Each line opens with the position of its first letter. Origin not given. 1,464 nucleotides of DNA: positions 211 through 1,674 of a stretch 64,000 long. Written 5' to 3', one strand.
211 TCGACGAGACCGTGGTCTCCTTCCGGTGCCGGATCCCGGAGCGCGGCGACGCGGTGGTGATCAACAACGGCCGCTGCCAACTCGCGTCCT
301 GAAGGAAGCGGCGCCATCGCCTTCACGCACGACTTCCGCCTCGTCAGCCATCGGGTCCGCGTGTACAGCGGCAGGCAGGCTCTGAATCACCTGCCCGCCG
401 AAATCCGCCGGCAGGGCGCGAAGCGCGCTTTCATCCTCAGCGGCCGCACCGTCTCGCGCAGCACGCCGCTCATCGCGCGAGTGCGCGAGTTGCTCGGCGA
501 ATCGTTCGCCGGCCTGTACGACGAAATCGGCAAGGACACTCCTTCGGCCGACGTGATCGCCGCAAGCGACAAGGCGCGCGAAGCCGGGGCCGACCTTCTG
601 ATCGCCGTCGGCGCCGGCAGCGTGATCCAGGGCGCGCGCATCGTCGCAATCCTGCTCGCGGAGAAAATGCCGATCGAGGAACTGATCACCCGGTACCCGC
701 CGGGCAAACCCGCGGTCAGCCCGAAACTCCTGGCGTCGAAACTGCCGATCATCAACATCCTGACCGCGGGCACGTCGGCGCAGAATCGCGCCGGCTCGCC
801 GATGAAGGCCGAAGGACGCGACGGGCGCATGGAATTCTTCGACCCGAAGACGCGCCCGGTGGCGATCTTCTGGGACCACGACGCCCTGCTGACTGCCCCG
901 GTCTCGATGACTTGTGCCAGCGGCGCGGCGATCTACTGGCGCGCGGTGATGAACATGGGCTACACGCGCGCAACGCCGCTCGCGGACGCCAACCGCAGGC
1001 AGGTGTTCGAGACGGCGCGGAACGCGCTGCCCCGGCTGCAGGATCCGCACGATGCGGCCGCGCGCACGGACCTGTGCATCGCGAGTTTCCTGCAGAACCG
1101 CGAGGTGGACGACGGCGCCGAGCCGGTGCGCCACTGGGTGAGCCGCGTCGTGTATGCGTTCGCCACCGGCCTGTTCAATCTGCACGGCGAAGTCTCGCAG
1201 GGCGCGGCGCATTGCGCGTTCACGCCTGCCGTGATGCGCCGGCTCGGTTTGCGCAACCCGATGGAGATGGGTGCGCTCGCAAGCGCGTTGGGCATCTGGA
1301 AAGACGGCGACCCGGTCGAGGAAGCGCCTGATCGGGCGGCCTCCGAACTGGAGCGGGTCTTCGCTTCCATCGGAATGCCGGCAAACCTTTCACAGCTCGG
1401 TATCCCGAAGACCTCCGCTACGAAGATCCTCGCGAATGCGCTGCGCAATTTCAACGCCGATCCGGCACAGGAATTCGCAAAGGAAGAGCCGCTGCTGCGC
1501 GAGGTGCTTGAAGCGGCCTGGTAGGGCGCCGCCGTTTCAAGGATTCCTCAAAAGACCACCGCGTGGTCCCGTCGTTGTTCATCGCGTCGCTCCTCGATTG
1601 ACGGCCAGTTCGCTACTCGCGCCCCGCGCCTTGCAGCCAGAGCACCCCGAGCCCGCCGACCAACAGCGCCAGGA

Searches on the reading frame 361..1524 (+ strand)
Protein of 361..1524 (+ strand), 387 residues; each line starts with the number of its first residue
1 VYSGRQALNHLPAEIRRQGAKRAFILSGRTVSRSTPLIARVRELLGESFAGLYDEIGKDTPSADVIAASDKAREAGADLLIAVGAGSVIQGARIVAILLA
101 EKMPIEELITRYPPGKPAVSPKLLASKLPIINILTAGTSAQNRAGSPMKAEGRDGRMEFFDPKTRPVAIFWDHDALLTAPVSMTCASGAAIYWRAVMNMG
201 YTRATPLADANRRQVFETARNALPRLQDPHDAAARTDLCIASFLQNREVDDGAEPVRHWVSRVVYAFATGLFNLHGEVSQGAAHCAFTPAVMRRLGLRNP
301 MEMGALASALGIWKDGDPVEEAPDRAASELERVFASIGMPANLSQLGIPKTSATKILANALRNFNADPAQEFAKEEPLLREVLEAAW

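Call 77: find_encoding_contigs(protein=window:361-1524:+, flank=10000, max_places=3)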
Protein window:361-1524:+ (387 aa): 1 contig read that carries it; 1 place shown.
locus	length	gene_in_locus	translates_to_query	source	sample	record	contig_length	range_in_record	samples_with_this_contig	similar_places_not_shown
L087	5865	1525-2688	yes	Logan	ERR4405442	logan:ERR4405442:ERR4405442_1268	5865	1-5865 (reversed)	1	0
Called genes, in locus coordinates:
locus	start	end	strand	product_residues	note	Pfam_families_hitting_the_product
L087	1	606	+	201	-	?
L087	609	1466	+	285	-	PF22622:MFE-2_hydrat-2_N, PF13452:FAS1_DH_region (weak), PF01575:MaoC_dehydratas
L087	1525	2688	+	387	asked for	PF00465:Fe-ADH, PF13685:Fe-ADH_2 (weak), PF25137:ADH_Fe_C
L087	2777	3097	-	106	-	-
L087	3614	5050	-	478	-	PF00067:p450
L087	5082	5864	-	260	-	?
